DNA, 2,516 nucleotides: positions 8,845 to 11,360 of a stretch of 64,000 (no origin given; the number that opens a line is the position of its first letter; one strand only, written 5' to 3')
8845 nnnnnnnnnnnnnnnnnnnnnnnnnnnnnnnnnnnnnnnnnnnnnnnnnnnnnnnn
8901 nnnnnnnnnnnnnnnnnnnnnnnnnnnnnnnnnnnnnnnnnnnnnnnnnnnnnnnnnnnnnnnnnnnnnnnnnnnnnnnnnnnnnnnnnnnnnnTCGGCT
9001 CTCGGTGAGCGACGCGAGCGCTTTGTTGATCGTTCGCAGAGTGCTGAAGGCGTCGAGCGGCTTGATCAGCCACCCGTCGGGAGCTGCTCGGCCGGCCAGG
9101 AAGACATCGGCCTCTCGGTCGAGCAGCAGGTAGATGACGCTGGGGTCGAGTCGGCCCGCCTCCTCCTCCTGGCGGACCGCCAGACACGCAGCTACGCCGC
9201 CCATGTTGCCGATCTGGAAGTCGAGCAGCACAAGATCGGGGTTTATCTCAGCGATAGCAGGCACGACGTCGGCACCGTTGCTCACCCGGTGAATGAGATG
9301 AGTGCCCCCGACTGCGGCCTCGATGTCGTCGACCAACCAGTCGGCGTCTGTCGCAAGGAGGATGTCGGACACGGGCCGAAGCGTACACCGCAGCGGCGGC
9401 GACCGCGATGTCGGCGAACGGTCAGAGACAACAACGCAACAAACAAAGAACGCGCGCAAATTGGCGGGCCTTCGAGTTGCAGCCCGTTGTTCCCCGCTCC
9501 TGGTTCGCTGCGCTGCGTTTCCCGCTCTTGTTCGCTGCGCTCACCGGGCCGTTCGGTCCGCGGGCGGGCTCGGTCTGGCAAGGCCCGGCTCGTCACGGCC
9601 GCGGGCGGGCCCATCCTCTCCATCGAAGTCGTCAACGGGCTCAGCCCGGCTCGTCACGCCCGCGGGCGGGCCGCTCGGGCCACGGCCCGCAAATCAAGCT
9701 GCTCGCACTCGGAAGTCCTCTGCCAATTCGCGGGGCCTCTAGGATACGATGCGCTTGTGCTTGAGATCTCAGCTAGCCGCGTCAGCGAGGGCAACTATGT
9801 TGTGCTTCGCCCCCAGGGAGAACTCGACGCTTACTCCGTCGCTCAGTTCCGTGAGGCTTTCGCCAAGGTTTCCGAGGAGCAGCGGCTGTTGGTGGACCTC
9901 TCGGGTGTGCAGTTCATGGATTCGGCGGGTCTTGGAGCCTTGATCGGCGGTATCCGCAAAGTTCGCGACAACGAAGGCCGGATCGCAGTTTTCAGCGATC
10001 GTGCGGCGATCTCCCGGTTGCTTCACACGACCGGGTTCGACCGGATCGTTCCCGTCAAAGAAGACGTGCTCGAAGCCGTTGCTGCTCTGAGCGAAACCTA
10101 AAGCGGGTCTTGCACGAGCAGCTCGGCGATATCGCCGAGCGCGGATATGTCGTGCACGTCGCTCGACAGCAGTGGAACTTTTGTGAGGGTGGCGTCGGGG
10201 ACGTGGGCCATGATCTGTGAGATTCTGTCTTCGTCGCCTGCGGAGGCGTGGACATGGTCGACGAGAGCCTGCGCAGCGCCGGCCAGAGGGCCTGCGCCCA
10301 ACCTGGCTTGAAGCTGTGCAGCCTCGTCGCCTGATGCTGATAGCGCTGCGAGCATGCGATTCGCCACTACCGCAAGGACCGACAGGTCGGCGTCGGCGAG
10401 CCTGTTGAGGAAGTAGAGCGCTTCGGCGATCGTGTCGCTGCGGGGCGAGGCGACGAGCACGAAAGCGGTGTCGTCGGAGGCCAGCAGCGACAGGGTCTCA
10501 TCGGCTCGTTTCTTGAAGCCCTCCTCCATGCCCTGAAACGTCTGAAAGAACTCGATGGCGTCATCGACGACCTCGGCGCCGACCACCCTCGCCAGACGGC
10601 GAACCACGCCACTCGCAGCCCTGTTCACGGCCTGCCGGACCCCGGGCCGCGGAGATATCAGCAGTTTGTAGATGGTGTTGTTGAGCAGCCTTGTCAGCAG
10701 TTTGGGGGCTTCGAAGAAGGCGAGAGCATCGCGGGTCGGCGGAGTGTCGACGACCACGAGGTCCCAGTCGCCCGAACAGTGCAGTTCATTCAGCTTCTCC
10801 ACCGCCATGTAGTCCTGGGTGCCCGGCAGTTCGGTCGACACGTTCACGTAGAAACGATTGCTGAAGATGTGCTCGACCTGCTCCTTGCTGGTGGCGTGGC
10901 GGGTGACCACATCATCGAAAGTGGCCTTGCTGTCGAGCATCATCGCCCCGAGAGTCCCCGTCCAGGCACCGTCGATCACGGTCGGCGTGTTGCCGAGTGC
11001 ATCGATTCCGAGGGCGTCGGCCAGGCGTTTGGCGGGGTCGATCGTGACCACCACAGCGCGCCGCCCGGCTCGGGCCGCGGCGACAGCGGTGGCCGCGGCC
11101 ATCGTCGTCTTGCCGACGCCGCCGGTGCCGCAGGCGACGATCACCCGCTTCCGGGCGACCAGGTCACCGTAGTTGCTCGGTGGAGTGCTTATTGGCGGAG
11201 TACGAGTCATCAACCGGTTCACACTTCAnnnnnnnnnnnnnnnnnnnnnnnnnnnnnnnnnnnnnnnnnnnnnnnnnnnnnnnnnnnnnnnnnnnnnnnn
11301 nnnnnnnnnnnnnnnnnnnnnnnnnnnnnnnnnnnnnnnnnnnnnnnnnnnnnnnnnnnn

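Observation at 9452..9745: MITE-like element with terminal inverted repeats, copy 1 (longer variant)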

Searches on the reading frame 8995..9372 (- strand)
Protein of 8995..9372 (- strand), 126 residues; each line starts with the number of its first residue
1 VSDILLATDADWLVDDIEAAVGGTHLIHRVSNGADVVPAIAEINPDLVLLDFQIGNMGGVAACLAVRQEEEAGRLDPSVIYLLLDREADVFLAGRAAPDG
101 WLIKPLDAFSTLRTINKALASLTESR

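Call 57: search_protein_families(library=pfam, proteins=[window:8995-9372:-], max_evalue=0.001)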
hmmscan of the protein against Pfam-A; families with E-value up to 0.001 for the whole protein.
window:8995-9372:- (126 aa): 1 family
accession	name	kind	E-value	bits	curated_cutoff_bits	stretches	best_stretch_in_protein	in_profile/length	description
PF00072.30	Response_reg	-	4.2e-05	24.1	30.2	1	27-106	25-101/111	Response regulator receiver domain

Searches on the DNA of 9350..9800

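Call 48: search_rna_families(source=window, start=9350, end=9800, threshold=evalue, max_evalue=10)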
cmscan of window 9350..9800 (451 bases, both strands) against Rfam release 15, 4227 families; matches with E-value up to 10: 3.
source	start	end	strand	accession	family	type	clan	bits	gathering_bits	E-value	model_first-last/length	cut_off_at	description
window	9588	9648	-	RF02808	PyrR210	Gene; snRNA; snoRNA; HACA-box;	-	22.4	59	0.042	1-59/59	no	Pyrobaculum sRNA 210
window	9393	9406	+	RF01074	RF_site1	Cis-reg; frameshift_element;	-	14.6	40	5.2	14-27/40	no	Putative RNA-dependent RNA polymerase ribosomal frameshift site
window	9735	9790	+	RF02087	Yar_3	Gene; lncRNA;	-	9.9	50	5.4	1-67/67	no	Yellow-achaete intergenic RNA conserved region 3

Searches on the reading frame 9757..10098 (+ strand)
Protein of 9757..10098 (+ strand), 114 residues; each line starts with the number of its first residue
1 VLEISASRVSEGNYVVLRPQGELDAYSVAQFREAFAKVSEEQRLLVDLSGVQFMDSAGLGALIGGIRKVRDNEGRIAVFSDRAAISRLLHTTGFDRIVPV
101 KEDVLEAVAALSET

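Call 12: find_encoding_contigs(protein=window:9757-10098:+, flank=10000, max_places=10)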
Protein seq(114 aa) (114 aa): 1 contig read that carries it; 1 place shown.
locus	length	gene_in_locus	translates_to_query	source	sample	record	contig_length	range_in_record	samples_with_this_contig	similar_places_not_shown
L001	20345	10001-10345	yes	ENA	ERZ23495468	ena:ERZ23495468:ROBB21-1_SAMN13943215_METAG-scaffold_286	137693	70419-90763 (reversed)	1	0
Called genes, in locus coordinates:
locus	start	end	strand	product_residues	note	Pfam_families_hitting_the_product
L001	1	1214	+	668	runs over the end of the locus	PF05378:Hydant_A_N, PF13941:MutL (faint), PF01968:Hydantoinase_A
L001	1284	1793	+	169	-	PF01613:Flavin_Reduct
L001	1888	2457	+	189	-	-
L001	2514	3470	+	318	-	PF00174:Oxidored_molyb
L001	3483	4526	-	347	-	PF04116:FA_hydroxylase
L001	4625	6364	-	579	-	-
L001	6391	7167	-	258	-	PF00106:adh_short, PF13561:adh_short_C2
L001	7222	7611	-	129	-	PF01243:PNPOx_N, PF12900:Pyridox_ox_2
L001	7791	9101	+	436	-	PF13173:AAA_14, PF13635:DUF4143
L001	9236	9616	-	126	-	-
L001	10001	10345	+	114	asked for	PF01740:STAS, PF13466:STAS_2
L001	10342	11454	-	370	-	PF01656:CbiA, PF02374:ArsA_ATPase, PF10609:ParA (faint), PF13614:AAA_31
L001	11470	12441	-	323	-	PF02374:ArsA_ATPase, PF01656:CbiA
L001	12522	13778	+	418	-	PF24961:NfeD_membrane, PF01957:NfeD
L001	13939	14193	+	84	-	PF02467:Whib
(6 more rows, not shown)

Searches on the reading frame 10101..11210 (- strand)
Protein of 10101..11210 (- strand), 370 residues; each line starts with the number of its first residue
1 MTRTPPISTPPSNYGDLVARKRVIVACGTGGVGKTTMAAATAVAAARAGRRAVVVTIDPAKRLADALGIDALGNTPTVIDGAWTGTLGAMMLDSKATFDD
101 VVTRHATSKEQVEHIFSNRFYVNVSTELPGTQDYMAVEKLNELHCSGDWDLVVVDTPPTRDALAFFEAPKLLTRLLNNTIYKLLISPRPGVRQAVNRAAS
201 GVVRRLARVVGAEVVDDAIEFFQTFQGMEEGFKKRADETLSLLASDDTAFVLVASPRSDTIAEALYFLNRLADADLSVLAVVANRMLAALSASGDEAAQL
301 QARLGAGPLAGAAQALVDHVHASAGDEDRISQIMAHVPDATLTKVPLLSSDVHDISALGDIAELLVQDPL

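Call 26: find_homologous_proteins(query=window:10101-11210:-)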
Query window:10101-11210:- (370 aa): 7449 proteins with E <= 0.001 among 8000 candidates; the best 120 are listed.
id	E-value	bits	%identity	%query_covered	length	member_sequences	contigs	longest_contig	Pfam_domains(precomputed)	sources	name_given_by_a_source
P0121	1.9e-232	788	99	100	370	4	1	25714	PF10609.16,PF01656.30,PF13614.13,PF02374.22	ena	-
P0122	2.2e-219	745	94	97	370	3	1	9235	PF01656.30,PF13614.13,PF02374.22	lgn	-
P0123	2.3e-209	713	90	100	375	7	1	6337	PF01656.30,PF13614.13,PF02374.22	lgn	-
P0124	5.4e-206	701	89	100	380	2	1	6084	PF01656.30,PF13614.13,PF02374.22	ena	-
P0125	9.5e-201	684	88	99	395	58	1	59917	PF10609.16,PF01656.30,PF13614.13,PF02374.22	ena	-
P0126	2.3e-199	680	87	96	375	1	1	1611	PF01656.30,PF13614.13,PF02374.22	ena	-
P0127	4.6e-194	662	86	98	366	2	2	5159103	PF10609.16,PF01656.30,PF13614.13,PF02374.22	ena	-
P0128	8.8e-194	661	86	96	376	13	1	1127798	PF01656.30,PF13614.13,PF02374.22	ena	-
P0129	2.7e-192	656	83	100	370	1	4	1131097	PF01656.30,PF13614.13,PF02374.22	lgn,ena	-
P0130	6.9e-192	655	84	100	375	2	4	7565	PF01656.30,PF13614.13,PF02374.22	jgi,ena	-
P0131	8.0e-185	632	81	99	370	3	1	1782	PF10609.16,PF01656.30,PF13614.13,PF02374.22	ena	-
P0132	2.9e-181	620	82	98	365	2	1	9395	PF10609.16,PF01656.30,PF13614.13,PF02374.22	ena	-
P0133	8.4e-174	596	79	96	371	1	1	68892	PF01656.30,PF13614.13,PF02374.22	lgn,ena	-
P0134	1.5e-168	578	77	96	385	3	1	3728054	PF10609.16,PF01656.30,PF13614.13,PF02374.22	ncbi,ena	-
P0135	4.4e-159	547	85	79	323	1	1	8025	PF01656.30,PF13614.13,PF02374.22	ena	-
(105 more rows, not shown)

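Call 27: find_encoding_contigs(protein=P0121, flank=10000, max_places=6)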
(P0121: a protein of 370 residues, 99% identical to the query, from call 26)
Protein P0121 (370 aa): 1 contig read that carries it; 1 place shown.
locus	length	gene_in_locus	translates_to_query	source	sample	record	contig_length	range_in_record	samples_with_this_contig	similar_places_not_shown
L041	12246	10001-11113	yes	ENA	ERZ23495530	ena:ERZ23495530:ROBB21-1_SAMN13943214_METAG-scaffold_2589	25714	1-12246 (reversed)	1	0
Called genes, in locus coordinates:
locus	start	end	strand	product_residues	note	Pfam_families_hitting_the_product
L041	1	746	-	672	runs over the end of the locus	-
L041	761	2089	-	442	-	-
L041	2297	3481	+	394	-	PF01883:FeS_assembly_P, PF00142:Fer4_NifH (faint), PF01656:CbiA, PF09140:MipZ (faint), PF10609:ParA, PF13614:AAA_31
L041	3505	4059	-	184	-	PF04186:FxsA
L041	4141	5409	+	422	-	PF03841:SelA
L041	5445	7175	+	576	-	PF00009:GTP_EFTU, PF01926:MMR_HSR1, PF03144:GTP_EFTU_D2, PF25461:Beta-barrel_SelB (faint), PF09107:WHD_3rd_SelB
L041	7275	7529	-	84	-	PF02467:Whib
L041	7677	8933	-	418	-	PF24961:NfeD_membrane, PF01957:NfeD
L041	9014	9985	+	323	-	PF02374:ArsA_ATPase, PF01656:CbiA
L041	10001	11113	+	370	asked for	PF01656:CbiA, PF02374:ArsA_ATPase, PF10609:ParA (faint), PF13614:AAA_31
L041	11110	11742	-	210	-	PF01740:STAS, PF13466:STAS_2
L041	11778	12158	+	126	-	-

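Call 28: find_encoding_contigs(protein=P0122, flank=10000, max_places=6)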
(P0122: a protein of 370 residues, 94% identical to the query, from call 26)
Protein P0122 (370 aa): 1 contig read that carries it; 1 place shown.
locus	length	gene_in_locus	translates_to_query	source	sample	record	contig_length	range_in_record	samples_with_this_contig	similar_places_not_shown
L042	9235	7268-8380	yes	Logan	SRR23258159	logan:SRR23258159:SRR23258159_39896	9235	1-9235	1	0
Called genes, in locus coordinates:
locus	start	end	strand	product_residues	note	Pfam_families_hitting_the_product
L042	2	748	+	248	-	?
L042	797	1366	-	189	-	PF04186:FxsA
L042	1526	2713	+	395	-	PF03841:SelA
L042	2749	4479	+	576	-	PF00009:GTP_EFTU, PF01926:MMR_HSR1, PF03144:GTP_EFTU_D2 (weak), PF25461:Beta-barrel_SelB (weak), PF09107:WHD_3rd_SelB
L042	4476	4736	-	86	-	PF02467:Whib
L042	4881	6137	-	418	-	PF24961:NfeD_membrane, PF01957:NfeD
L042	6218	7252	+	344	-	PF02374:ArsA_ATPase (weak), PF13614:AAA_31 (weak), PF01656:CbiA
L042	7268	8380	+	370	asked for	PF01656:CbiA, PF02374:ArsA_ATPase, PF13614:AAA_31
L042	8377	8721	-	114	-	PF01740:STAS, PF13466:STAS_2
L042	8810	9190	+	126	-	-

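Call 29: find_encoding_contigs(protein=P0125, flank=10000, max_places=6)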
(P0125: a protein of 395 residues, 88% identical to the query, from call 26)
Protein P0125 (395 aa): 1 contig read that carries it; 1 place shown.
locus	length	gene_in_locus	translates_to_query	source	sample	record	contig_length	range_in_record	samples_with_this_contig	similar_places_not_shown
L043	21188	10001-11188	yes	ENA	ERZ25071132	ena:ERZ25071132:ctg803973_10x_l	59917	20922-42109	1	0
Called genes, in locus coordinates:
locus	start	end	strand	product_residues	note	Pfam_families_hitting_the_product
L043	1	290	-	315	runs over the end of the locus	PF00135:COesterase, PF20434:BD-FAE, PF07859:Abhydrolase_3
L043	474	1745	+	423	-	PF13191:AAA_16 (faint), PF13173:AAA_14, PF13635:DUF4143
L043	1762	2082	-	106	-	PF01521:Fe-S_biosyn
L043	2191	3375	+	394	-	PF01883:FeS_assembly_P, PF01656:CbiA, PF09140:MipZ (weak), PF10609:ParA, PF13614:AAA_31 (weak)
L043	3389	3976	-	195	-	PF04186:FxsA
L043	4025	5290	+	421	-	PF03841:SelA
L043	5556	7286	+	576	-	PF00009:GTP_EFTU, PF01926:MMR_HSR1, PF03144:GTP_EFTU_D2, PF25461:Beta-barrel_SelB (faint), PF09107:WHD_3rd_SelB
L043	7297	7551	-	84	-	PF02467:Whib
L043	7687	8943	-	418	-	PF24961:NfeD_membrane, PF01957:NfeD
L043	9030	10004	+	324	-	PF02374:ArsA_ATPase, PF10609:ParA (weak), PF13614:AAA_31 (weak), PF01656:CbiA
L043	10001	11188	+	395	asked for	PF01656:CbiA, PF02374:ArsA_ATPase, PF10609:ParA (faint), PF13614:AAA_31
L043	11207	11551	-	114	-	PF01740:STAS, PF13466:STAS_2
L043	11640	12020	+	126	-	-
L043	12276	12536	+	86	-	-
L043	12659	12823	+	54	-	-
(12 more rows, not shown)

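Call 59: find_encoding_contigs(protein=P0129, flank=10000, max_places=3)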
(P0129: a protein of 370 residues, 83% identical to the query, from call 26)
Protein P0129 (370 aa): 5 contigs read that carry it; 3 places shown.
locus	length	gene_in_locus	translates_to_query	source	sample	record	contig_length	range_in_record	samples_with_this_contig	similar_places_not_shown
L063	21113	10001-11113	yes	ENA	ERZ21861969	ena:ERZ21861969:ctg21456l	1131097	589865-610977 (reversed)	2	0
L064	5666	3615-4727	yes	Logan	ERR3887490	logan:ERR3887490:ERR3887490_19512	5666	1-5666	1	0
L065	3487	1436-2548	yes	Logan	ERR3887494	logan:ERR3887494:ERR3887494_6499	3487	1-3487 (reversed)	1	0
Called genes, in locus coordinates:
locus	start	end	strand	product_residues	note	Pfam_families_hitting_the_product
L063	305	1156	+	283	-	PF00145:DNA_methylase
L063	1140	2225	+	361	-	PF09519:RE_HindVP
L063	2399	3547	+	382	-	PF01883:FeS_assembly_P, PF01656:CbiA, PF09140:MipZ (weak), PF10609:ParA, PF13614:AAA_31 (weak)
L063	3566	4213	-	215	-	PF04186:FxsA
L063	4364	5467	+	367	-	PF03841:SelA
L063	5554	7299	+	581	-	PF00009:GTP_EFTU, PF01926:MMR_HSR1, PF03144:GTP_EFTU_D2, PF25461:Beta-barrel_SelB (weak), PF09107:WHD_3rd_SelB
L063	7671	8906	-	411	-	PF24961:NfeD_membrane, PF01957:NfeD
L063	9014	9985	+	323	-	PF02374:ArsA_ATPase, PF10609:ParA (weak), PF13614:AAA_31 (weak), PF01656:CbiA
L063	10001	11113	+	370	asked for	PF01656:CbiA, PF02374:ArsA_ATPase, PF13614:AAA_31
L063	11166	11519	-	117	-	PF01740:STAS, PF13466:STAS_2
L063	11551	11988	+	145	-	PF00072:Response_reg (weak)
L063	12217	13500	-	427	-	PF13173:AAA_14, PF13635:DUF4143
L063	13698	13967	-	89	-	-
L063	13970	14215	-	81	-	-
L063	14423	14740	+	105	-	-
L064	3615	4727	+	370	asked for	PF01656:CbiA, PF02374:ArsA_ATPase, PF13614:AAA_31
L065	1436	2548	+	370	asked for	PF01656:CbiA, PF02374:ArsA_ATPase, PF13614:AAA_31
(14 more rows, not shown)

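Call 60: find_encoding_contigs(protein=P0134, flank=10000, max_places=3)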
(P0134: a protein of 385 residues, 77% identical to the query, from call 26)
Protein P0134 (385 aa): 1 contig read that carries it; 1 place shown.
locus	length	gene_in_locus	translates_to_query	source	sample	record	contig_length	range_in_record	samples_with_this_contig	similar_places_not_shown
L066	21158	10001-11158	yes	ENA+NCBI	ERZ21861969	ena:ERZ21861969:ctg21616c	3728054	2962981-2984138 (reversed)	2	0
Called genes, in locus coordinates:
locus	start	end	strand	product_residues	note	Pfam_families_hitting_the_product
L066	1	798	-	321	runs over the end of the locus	PF00135:COesterase, PF20434:BD-FAE, PF07859:Abhydrolase_3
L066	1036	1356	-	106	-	PF01521:Fe-S_biosyn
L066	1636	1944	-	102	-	-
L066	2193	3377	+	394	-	PF01883:FeS_assembly_P, PF01656:CbiA, PF09140:MipZ (weak), PF10609:ParA, PF13614:AAA_31 (weak)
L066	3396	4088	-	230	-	PF04186:FxsA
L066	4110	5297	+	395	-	PF03841:SelA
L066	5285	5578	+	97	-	-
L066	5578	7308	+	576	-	PF00009:GTP_EFTU, PF01926:MMR_HSR1, PF03144:GTP_EFTU_D2, PF25461:Beta-barrel_SelB (weak), PF09107:WHD_3rd_SelB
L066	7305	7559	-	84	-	PF02467:Whib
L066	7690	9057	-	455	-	PF24961:NfeD_membrane, PF01957:NfeD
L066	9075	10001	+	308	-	PF01656:CbiA, PF02374:ArsA_ATPase, PF13614:AAA_31 (weak)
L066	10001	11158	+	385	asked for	PF10609:ParA (faint), PF13614:AAA_31, PF01656:CbiA, PF02374:ArsA_ATPase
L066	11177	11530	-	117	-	PF01740:STAS, PF13466:STAS_2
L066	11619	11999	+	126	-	PF00072:Response_reg (weak)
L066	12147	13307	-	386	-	PF13011:LZ_Tnp_IS481 (faint), PF13384:HTH_23, PF13518:HTH_28, PF13542:HTH_Tnp_ISL3 (faint), PF13551:HTH_29, PF13565:HTH_32, PF00665:rve, PF13683:rve_3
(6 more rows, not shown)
